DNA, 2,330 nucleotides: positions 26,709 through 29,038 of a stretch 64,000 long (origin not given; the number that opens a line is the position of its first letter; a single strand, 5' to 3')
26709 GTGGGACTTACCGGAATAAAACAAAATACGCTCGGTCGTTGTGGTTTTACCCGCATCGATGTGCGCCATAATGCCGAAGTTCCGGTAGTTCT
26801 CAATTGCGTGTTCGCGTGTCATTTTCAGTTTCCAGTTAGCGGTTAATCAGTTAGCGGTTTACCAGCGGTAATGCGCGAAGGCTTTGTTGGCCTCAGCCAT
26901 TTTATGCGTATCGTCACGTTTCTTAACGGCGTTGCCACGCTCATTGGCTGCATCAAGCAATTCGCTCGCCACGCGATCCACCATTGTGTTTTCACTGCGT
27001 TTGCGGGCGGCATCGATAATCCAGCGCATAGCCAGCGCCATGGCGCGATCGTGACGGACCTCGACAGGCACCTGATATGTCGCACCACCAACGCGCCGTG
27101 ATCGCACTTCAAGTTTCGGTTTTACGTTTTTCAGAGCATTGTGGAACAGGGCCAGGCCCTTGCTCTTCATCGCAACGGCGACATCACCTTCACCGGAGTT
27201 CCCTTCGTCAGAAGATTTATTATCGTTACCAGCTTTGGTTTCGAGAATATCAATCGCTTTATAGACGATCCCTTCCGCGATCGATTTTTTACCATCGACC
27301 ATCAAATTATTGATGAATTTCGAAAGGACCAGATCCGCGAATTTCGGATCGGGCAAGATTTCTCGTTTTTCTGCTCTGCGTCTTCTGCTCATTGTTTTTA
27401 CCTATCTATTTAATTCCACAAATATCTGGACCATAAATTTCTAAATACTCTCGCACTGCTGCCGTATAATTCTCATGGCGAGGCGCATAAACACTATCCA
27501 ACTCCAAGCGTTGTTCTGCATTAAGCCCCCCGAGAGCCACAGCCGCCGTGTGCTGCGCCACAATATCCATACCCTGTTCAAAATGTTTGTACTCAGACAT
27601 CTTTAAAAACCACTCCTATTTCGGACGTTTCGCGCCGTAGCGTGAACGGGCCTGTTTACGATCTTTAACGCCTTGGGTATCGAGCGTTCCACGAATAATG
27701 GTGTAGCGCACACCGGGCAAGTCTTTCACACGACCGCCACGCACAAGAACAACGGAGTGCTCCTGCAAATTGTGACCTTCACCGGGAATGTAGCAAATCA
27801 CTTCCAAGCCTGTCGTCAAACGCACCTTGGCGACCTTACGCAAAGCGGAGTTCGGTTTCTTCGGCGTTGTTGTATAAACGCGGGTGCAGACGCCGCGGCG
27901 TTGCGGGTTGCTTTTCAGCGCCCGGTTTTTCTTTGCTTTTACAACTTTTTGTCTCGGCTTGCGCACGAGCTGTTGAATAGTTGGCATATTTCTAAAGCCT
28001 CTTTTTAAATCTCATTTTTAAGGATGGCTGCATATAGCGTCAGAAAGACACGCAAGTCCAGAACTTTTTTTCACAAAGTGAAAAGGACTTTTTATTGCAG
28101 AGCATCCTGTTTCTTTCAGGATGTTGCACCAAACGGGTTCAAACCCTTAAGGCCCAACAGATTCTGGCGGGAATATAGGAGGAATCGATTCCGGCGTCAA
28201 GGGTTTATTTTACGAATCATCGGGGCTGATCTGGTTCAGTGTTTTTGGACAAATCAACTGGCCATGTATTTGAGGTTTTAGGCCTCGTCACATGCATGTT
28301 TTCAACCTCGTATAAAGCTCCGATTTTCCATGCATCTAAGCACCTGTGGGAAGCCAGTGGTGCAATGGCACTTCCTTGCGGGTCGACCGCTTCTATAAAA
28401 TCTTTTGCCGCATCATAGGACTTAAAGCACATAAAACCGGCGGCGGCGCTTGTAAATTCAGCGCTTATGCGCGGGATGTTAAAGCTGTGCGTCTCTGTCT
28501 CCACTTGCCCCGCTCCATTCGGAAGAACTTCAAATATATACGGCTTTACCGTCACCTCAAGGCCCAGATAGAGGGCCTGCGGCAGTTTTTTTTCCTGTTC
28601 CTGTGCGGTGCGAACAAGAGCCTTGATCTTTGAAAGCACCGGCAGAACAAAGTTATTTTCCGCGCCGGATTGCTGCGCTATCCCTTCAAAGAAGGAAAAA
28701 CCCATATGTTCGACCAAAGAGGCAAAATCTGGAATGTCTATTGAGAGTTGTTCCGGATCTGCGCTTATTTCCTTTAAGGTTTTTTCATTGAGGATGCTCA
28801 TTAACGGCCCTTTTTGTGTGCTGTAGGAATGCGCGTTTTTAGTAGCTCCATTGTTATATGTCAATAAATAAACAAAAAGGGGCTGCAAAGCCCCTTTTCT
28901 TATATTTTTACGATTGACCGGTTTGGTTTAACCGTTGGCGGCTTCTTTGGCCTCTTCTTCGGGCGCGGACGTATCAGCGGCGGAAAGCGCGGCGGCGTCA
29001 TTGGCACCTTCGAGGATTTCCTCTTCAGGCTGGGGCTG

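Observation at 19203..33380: Recurrent theme: AT-richer orphan mini-genes wedged into universally conserved ribosomal/RNAP gene junctions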

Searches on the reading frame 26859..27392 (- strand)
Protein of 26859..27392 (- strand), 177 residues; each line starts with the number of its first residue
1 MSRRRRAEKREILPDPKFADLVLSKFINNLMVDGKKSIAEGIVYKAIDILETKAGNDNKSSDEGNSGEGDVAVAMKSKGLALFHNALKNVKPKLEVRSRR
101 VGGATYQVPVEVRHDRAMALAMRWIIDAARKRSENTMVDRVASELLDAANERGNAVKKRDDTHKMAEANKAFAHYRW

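Call 14: find_related_loci(query=window:26859-27392:-, collection=genome_contigs, flank=10000)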
Query window:26859-27392:- (177 aa) in genome_contigs; peptide patterns used: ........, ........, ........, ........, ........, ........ (x = any residue, [..] = any of these).
600 stretches matched a pattern (row limit reached: there are more); 588 encode a relative of the query (tblastn E <= 1e-3); the best 80 are kept; 80 distinct loci.
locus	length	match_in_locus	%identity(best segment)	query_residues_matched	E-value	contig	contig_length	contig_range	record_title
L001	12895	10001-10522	73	1-177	9e-82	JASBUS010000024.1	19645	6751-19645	MAG: Alphaproteobacteria bacterium isolate BWSM_8 k141_37491, whole genome shotgun sequence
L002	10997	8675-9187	69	1-177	9e-78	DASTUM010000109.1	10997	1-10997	MAG TPA_asm: Micavibrio sp. isolate SMAG_U2332 k141_648354, whole genome shotgun sequence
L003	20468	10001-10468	66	1-177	6e-74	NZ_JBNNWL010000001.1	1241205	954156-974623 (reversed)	Novosphingobium sp. NPDC080210 NPDC080210_100_B2.ctg-0001, whole genome shotgun sequence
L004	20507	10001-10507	68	1-177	4e-74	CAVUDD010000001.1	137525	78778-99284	MAG: uncultured Alphaproteobacteria bacterium isolate MFD03250.bin.1.57 genome assembly, contig: contig_13212, whole gen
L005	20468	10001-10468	65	1-177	2e-73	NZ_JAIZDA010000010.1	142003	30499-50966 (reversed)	Novosphingobium sp. FKTRR1 Scaffold10_1, whole genome shotgun sequence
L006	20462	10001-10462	64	1-175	7e-73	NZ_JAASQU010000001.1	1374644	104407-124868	Qipengyuania flava strain DSM 16421 Ga0373315_01, whole genome shotgun sequence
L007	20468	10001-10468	64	1-177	1e-72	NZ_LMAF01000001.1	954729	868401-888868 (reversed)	Erythrobacter sp. YT30 contig00001, whole genome shotgun sequence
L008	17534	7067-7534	64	1-177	2e-72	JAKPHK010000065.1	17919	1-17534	MAG: Pseudomonadota bacterium isolate USOA134_maxbin.089 k141_378248, whole genome shotgun sequence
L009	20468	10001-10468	65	1-177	2e-72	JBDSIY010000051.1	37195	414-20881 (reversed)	MAG: Novosphingobium sp. isolate cluster1_bin.31 k127_13730899, whole genome shotgun sequence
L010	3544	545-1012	64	1-177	1e-72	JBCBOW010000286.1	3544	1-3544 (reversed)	MAG: Pseudomonadota bacterium isolate J06633_16 NODE_286_length_3544_cov_3.263340, whole genome shotgun sequence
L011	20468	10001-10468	64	1-177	9e-73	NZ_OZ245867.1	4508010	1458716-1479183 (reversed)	MAG: Novosphingobium sp. isolate 24d4e9de-832c-4126-82e8-0d1c83bf2bf4 chromosome 1, complete sequence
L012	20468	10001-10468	64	1-177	2e-72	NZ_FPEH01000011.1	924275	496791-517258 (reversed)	Novosphingobium sp. NDB2Meth1, whole genome shotgun sequence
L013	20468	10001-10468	64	1-177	3e-72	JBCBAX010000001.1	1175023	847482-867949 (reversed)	MAG: Pseudomonadota bacterium isolate J06576_10 NODE_1_length_1175023_cov_17.103540, whole genome shotgun sequence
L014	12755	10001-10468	63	1-177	6e-72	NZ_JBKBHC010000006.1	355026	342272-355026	MAG: Ferrovibrio sp. isolate 21I_052.bin.13 NODE_15_length_355026_cov_5.856584, whole genome shotgun sequence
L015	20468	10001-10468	64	1-177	5e-72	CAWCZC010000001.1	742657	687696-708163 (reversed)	MAG: uncultured Alphaproteobacteria bacterium isolate MFD01213.bin.2.41 genome assembly, contig: contig_1033, whole geno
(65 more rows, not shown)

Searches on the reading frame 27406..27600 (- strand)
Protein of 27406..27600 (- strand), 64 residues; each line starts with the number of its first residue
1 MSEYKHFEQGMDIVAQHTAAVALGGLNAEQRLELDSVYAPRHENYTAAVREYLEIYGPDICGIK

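Call 10: search_protein_families(library=pfam, proteins=[window:27406-27600:-], max_evalue=1)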
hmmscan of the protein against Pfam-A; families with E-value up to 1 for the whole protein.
window:27406-27600:- (64 aa): 0 families

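Call 11: search_protein_families(library=ncbifam, proteins=[window:27406-27600:-], max_evalue=1)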
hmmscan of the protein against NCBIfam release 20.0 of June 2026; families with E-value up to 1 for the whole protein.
window:27406-27600:- (64 aa): 0 families

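Call 57: search_protein_families(library=phrogs, proteins=[window:27406-27600:-], max_evalue=1)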
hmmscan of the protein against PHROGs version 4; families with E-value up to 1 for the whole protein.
window:27406-27600:- (64 aa): 0 families

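Call 58: search_protein_families(library=padloc, proteins=[window:27406-27600:-], max_evalue=1)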
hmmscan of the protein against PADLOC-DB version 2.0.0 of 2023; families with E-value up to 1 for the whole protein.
window:27406-27600:- (64 aa): 0 families

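Call 83: search_solved_structures(query=window:27409-27600:-, max_evalue=5)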
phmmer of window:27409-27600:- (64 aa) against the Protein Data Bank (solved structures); distinct sequences matched with E-value up to 5: 2.
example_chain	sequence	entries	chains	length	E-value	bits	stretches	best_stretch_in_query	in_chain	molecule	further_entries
8pjx_A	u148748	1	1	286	0.022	19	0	4-45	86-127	SAKe6FR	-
8q05_Z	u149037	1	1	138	1.2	13.5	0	19-35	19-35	CsLinker (alpha3-alpha4)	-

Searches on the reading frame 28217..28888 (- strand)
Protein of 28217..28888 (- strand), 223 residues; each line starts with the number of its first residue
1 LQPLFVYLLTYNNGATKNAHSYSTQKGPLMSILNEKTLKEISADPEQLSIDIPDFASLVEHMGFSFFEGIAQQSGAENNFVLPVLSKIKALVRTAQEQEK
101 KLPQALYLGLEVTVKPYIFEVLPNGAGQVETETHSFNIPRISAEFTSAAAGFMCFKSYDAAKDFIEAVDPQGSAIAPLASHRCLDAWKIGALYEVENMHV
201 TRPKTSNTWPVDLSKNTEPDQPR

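Call 10: search_protein_families(library=pfam, proteins=[window:28217-28888:-], max_evalue=1)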
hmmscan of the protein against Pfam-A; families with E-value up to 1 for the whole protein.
window:28217-28888:- (223 aa): 0 families

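Call 11: search_protein_families(library=ncbifam, proteins=[window:28217-28888:-], max_evalue=1)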
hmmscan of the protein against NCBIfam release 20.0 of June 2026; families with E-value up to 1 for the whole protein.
window:28217-28888:- (223 aa): 1 family
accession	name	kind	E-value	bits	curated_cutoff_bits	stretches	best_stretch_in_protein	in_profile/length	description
NF010748.0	PRK14150.1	equivalog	0.13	11.8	152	1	81-137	97-152/198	nucleotide exchange factor GrpE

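Call 57: search_protein_families(library=phrogs, proteins=[window:28217-28888:-], max_evalue=1)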
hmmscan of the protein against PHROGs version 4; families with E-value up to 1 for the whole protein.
window:28217-28888:- (223 aa): 0 families

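Call 58: search_protein_families(library=padloc, proteins=[window:28217-28888:-], max_evalue=1)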
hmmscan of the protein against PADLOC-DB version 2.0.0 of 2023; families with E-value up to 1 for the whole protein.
window:28217-28888:- (223 aa): 0 families
